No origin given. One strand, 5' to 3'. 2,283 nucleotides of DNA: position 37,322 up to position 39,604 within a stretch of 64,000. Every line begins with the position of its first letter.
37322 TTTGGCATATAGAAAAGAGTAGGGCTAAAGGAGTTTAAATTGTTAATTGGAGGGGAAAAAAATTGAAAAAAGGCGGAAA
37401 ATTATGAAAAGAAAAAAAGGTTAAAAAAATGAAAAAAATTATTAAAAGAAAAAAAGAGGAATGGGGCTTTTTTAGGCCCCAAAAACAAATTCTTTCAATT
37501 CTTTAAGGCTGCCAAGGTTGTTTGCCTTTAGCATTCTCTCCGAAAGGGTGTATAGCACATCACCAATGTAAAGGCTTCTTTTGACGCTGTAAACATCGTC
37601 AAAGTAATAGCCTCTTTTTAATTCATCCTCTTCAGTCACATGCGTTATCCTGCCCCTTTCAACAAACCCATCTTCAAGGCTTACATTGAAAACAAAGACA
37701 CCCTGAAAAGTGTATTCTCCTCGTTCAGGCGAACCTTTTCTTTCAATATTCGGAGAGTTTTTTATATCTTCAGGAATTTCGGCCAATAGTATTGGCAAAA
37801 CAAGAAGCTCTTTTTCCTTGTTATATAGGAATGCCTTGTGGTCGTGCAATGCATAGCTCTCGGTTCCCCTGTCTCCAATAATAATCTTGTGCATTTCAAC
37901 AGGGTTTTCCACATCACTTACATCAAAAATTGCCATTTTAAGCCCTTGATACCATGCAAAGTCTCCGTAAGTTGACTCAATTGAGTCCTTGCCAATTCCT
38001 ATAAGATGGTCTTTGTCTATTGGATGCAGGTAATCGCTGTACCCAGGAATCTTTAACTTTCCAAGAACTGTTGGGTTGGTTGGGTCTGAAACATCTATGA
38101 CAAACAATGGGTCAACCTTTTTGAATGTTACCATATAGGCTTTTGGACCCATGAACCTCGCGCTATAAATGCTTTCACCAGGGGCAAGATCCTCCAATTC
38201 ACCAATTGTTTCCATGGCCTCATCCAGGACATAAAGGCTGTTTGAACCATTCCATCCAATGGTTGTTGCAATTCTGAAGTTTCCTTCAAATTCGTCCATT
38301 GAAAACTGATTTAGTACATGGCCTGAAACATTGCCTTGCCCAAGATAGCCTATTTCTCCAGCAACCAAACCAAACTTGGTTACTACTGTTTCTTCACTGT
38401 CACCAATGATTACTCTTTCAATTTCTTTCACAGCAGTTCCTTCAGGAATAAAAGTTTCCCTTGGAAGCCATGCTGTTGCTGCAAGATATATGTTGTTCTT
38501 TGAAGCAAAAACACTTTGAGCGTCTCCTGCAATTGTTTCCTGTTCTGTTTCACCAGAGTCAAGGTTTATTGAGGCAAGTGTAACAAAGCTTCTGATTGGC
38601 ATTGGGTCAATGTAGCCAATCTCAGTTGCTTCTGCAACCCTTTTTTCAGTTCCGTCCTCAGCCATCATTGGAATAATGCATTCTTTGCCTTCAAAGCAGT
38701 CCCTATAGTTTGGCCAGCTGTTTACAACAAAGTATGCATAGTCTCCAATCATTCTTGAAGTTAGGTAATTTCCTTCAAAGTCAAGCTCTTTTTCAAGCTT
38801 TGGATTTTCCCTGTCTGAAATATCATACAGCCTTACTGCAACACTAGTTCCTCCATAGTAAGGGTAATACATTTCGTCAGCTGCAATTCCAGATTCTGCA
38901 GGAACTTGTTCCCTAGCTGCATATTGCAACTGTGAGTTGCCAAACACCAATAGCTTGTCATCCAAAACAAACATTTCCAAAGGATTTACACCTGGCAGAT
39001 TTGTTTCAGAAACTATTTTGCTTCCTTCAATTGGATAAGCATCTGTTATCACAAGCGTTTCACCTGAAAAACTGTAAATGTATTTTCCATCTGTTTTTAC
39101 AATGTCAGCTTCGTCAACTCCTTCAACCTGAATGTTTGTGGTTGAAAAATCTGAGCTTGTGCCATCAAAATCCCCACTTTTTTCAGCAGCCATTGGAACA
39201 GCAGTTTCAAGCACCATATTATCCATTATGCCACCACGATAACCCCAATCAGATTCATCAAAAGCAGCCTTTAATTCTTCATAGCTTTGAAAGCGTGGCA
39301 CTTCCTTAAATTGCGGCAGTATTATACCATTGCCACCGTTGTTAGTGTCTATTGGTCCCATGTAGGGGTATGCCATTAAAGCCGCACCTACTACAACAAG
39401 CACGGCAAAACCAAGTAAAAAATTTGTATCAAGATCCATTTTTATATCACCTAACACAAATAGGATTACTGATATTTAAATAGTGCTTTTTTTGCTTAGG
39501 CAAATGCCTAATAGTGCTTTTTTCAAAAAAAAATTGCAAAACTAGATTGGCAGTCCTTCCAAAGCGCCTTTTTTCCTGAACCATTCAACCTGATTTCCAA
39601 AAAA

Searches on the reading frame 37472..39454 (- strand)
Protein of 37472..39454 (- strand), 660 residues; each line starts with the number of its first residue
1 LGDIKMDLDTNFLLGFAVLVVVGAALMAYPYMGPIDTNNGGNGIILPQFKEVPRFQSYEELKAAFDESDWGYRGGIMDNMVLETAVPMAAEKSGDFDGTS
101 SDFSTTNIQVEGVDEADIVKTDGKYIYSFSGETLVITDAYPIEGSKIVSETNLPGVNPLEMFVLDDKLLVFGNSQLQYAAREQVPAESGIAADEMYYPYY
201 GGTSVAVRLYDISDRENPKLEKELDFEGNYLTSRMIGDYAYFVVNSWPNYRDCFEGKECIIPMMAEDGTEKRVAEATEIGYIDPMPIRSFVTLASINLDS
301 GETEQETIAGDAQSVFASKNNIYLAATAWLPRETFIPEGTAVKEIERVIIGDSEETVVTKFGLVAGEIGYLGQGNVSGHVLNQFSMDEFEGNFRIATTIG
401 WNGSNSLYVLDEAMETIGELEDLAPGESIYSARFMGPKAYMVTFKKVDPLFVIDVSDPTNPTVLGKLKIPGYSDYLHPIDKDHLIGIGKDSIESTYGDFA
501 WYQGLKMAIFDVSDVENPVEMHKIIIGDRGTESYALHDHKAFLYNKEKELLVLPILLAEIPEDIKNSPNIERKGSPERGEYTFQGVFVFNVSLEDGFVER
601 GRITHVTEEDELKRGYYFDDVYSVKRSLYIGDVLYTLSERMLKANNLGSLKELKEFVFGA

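Call 38: search_protein_families(library=pfam, proteins=[window:37472-39454:-], max_evalue=0.0001)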
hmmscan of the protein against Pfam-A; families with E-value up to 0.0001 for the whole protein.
window:37472-39454:- (660 aa): 1 family
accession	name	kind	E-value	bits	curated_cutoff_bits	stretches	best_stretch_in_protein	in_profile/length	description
PF09826.15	Beta_propel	-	9.3e-163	543.1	22.4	1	103-648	1-493/495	Beta propeller domain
